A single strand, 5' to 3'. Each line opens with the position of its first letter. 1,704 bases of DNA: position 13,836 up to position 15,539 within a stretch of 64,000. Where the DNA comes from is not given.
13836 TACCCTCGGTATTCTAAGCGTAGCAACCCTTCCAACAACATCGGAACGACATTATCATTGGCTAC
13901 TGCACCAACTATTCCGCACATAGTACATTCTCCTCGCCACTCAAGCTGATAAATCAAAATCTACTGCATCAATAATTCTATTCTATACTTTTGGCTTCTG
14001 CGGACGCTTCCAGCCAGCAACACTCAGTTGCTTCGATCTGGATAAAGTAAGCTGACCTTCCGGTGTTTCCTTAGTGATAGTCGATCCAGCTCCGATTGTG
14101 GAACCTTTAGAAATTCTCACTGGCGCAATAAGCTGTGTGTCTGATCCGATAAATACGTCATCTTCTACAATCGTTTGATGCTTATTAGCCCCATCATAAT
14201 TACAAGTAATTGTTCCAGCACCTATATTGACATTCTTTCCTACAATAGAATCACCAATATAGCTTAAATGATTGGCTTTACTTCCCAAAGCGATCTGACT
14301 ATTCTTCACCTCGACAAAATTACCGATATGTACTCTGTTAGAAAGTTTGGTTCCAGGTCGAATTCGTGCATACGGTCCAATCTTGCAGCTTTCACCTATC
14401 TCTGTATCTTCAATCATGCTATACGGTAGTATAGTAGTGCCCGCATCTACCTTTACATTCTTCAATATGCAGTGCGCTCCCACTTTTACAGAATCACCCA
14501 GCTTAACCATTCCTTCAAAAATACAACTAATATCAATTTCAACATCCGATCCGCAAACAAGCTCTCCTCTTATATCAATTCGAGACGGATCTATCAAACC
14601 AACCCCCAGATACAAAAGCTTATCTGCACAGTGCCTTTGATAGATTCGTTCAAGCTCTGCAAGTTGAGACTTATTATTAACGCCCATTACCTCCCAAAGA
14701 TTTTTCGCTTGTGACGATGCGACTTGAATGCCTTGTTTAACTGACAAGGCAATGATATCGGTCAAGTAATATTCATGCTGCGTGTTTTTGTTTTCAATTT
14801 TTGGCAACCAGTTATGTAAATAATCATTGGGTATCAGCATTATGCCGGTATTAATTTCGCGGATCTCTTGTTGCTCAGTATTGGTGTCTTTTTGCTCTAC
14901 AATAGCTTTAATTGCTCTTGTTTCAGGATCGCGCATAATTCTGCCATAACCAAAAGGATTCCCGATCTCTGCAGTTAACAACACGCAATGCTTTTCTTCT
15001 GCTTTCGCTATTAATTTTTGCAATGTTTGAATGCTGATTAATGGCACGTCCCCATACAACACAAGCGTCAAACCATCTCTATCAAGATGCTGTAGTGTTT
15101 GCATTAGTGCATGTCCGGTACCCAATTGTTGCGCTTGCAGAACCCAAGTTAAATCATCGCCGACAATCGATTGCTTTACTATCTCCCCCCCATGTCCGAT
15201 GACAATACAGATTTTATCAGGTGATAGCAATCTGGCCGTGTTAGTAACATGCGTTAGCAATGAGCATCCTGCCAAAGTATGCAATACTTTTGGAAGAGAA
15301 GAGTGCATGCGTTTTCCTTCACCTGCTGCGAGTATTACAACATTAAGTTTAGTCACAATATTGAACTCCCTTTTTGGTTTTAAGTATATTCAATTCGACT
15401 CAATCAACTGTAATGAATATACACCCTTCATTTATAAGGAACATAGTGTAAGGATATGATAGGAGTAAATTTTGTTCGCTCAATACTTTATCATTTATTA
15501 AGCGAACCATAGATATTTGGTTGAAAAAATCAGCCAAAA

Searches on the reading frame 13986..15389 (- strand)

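Call 72: search_protein_families(library=pfam, proteins=[window:13986-15389:-], max_evalue=0.001)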
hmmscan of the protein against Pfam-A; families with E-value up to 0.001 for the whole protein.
window:13986-15389:- (468 aa): 6 families
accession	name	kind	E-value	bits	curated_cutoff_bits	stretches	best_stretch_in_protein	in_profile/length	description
PF00132.30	Hexapep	-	5.6e-23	80.1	27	2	328-363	1-36/36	Bacterial transferase hexapeptide (six repeats)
PF12804.13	NTP_transf_3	-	2.8e-19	70.3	27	1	17-148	1-133/160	MobA-like NTP transferase domain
PF00483.29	NTP_transferase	-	1.9e-10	41.2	21.2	1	17-233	2-227/245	Nucleotidyl transferase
PF25084.1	LbH_EIF2B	-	2e-09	37.8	54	1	299-393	8-103/105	EIF2B subunit epsilon LbH domain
PF14602.12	Hexapep_2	-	4.3e-09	36.4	27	1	406-440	2-34/34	Hexapeptide repeat of succinyl-transferase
PF01128.25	IspD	-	7.3e-07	29.6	27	1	16-136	2-124/221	2-C-methyl-D-erythritol 4-phosphate cytidylyltransferase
